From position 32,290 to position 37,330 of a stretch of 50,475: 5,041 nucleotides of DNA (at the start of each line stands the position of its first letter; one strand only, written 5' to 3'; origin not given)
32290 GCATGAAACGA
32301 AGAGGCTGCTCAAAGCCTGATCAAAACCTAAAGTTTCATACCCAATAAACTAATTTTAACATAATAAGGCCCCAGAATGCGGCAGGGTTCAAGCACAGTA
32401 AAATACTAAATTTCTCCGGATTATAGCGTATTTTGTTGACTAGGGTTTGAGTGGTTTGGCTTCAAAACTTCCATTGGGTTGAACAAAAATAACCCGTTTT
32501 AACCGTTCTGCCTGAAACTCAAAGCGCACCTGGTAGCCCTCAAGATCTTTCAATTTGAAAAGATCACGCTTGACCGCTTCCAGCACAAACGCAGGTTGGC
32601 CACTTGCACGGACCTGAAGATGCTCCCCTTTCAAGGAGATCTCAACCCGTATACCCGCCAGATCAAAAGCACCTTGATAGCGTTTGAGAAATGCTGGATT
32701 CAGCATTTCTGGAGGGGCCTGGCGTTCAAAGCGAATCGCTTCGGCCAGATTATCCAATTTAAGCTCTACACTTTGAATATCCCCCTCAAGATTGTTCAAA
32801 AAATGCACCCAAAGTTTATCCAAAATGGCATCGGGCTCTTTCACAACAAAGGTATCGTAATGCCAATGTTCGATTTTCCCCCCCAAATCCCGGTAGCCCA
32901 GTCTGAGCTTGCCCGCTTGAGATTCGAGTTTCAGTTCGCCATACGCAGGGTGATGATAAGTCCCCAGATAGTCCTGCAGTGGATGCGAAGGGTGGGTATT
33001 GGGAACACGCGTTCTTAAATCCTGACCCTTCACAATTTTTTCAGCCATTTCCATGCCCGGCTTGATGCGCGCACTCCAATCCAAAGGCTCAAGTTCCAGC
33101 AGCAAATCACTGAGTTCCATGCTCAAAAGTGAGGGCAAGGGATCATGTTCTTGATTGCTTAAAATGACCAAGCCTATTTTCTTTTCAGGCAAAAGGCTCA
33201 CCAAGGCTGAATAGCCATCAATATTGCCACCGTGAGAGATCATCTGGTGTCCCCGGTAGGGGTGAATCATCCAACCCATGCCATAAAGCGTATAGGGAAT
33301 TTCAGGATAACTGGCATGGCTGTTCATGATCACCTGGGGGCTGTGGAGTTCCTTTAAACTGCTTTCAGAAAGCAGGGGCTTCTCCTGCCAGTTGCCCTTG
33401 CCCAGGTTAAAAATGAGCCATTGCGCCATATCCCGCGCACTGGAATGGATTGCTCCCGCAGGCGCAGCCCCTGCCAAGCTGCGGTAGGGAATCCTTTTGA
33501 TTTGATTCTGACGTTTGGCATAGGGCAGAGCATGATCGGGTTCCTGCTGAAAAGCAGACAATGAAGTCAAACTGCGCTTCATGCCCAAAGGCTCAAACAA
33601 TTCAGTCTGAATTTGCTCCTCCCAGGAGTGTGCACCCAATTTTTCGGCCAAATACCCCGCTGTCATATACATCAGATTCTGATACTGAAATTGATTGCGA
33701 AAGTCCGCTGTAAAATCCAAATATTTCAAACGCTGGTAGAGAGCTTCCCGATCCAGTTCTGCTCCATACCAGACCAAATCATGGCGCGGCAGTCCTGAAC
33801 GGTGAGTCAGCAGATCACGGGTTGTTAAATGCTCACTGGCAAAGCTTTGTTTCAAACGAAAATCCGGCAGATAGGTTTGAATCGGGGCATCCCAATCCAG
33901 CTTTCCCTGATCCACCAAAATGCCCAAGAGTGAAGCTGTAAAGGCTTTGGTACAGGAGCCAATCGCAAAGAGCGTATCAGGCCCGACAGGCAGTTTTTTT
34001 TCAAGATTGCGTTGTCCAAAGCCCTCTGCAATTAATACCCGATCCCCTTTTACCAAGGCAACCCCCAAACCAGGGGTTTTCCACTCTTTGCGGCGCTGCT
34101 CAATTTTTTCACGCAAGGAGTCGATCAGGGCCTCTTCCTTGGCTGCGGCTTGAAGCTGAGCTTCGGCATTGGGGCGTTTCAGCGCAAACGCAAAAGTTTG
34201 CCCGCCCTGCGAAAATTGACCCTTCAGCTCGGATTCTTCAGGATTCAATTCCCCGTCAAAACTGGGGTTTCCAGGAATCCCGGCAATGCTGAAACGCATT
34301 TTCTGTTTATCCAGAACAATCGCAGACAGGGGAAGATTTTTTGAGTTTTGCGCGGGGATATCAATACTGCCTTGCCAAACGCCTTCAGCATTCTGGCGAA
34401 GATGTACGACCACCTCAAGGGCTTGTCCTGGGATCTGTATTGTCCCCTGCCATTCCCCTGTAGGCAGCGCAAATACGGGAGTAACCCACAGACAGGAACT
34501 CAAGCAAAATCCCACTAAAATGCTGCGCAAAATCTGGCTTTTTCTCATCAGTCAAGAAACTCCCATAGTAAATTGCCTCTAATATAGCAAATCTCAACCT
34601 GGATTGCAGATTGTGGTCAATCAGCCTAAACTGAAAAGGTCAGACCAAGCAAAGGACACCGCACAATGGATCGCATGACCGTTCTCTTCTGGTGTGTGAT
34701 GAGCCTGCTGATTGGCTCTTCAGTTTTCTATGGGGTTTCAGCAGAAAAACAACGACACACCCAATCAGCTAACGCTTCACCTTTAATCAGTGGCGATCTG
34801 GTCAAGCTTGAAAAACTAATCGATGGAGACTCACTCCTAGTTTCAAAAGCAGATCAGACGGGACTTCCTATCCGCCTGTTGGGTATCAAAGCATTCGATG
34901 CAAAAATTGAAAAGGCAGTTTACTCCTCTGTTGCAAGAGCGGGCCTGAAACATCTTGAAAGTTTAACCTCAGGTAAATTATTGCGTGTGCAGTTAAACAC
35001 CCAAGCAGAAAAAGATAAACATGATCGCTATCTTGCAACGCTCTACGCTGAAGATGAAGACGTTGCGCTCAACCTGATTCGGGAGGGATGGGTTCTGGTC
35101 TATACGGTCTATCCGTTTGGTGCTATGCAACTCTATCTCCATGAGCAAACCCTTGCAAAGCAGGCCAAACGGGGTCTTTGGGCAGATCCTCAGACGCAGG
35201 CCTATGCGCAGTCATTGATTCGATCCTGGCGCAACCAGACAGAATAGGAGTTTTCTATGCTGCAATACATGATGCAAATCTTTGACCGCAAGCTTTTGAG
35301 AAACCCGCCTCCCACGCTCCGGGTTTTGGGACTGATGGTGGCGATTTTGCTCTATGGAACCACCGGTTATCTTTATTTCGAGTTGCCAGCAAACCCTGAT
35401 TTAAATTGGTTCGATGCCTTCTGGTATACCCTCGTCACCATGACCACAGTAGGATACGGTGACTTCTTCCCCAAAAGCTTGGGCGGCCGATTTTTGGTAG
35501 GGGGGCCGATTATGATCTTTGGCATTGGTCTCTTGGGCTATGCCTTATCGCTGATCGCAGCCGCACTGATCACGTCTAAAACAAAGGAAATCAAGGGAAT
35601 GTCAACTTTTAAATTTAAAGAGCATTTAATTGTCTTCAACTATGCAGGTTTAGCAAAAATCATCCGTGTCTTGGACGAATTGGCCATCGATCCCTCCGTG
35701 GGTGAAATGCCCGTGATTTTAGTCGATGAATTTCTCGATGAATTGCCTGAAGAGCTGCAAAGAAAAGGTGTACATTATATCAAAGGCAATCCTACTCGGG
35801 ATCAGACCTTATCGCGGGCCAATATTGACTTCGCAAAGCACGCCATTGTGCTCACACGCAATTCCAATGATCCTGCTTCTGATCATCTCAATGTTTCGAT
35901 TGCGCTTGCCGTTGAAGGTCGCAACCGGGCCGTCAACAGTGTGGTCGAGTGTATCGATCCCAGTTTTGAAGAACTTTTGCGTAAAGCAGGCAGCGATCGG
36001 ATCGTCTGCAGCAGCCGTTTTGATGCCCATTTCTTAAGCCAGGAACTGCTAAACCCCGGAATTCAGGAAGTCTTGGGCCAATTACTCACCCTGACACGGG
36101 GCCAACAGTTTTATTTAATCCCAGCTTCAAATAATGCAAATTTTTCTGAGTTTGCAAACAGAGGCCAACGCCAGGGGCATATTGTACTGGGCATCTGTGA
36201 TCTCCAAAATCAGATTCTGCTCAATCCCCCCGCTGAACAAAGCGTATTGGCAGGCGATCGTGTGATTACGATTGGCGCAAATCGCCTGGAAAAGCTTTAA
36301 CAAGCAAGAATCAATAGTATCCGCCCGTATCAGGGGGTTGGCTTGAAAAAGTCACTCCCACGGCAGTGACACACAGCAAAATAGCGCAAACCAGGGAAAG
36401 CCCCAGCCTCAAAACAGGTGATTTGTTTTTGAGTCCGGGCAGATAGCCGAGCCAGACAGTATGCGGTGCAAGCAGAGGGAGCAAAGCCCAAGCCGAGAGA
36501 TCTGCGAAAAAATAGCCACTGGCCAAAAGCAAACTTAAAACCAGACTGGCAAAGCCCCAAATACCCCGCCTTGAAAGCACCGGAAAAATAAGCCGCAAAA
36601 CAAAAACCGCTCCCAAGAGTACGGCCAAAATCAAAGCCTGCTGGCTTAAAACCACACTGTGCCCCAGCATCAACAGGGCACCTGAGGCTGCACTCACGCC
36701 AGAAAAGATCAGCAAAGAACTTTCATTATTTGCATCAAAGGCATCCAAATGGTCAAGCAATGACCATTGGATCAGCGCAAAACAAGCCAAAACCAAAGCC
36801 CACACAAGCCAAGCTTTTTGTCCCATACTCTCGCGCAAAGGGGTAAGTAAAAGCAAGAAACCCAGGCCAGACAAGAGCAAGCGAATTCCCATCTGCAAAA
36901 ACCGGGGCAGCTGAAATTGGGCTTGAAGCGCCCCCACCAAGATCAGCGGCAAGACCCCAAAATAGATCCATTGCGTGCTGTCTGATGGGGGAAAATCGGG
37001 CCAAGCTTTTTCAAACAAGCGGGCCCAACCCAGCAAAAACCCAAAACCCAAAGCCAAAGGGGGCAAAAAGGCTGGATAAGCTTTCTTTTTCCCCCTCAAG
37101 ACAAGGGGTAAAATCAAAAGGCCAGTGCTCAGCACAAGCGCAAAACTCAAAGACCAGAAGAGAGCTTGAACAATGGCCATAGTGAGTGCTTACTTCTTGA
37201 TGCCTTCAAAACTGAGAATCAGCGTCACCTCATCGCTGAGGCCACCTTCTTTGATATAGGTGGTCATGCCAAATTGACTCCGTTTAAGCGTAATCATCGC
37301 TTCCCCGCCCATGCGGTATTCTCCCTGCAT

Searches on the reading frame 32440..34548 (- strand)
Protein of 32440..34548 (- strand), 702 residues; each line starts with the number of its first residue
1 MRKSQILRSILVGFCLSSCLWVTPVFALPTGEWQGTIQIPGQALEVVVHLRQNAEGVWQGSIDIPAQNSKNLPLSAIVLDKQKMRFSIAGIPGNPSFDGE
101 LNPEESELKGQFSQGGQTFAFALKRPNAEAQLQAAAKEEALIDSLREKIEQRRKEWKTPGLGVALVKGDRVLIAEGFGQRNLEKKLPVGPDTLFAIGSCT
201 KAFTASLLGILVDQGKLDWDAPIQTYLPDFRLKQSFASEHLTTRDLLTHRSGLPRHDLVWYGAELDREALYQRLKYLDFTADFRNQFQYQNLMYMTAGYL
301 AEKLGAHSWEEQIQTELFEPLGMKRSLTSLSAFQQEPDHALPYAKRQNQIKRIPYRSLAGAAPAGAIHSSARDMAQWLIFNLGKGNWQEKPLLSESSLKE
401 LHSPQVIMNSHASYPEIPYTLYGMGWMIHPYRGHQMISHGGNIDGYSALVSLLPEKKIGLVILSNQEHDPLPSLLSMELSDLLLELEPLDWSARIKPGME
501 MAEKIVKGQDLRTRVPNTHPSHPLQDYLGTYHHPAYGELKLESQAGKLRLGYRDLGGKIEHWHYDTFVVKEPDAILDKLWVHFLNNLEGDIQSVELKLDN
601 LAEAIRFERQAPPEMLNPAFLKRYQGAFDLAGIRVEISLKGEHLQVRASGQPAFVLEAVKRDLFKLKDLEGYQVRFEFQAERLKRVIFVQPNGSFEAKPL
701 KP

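Call 23: search_protein_families(library=pfam, proteins=[window:32440-34548:-], max_evalue=0.001)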
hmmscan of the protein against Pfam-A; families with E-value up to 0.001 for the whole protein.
window:32440-34548:- (702 aa): 2 families
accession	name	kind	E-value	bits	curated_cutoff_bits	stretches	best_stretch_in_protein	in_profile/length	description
PF00144.29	Beta-lactamase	-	3.1e-67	227.5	27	1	146-469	2-313/329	Beta-lactamase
PF11954.13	DUF3471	-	6.6e-22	78.3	29.3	1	514-608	2-102/103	Domain of unknown function (DUF3471)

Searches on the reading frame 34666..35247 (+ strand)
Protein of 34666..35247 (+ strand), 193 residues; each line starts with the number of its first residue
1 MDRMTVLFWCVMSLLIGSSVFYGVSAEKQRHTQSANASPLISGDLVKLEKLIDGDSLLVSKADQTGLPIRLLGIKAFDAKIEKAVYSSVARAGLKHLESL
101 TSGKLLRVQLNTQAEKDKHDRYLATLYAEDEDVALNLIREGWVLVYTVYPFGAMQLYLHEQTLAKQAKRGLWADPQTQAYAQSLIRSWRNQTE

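Call 23: search_protein_families(library=pfam, proteins=[window:34666-35247:+], max_evalue=0.001)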
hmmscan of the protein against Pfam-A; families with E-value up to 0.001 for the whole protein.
window:34666-35247:+ (193 aa): 1 family
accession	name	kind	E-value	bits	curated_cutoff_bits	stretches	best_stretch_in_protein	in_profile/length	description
PF00565.23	SNase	-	5.4e-11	43.3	21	1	69-174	2-107/107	Staphylococcal nuclease homologue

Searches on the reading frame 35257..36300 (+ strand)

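Call 24: search_protein_families(library=pfam, proteins=[window:35257-36300:+], max_evalue=0.001)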
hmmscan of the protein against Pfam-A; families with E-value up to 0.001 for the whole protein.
window:35257-36300:+ (347 aa): 4 families
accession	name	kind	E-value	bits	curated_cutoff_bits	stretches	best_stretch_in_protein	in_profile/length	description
PF07885.22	Ion_trans_2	-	1.4e-15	57.3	22.5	1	28-104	4-77/79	Ion channel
PF02254.24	TrkA_N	-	2.7e-11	44.2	23.8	1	153-251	24-115/116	TrkA-N domain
PF22614.2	Slo-like_RCK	-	8.2e-07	29.1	24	1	120-223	2-112/119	Calcium-activated potassium channel slowpoke-like RCK domain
PF00520.37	Ion_trans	-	1.1e-05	25.2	25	1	25-101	135-230/241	Ion transport protein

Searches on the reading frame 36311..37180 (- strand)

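Call 24: search_protein_families(library=pfam, proteins=[window:36311-37180:-], max_evalue=0.001)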
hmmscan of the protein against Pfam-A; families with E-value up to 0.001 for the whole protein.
window:36311-37180:- (289 aa): 1 family
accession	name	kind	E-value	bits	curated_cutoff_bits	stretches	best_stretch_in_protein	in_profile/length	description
PF19094.5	EMC6_arch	-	0.00067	20.5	26.7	0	158-204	12-57/87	EMC6-arch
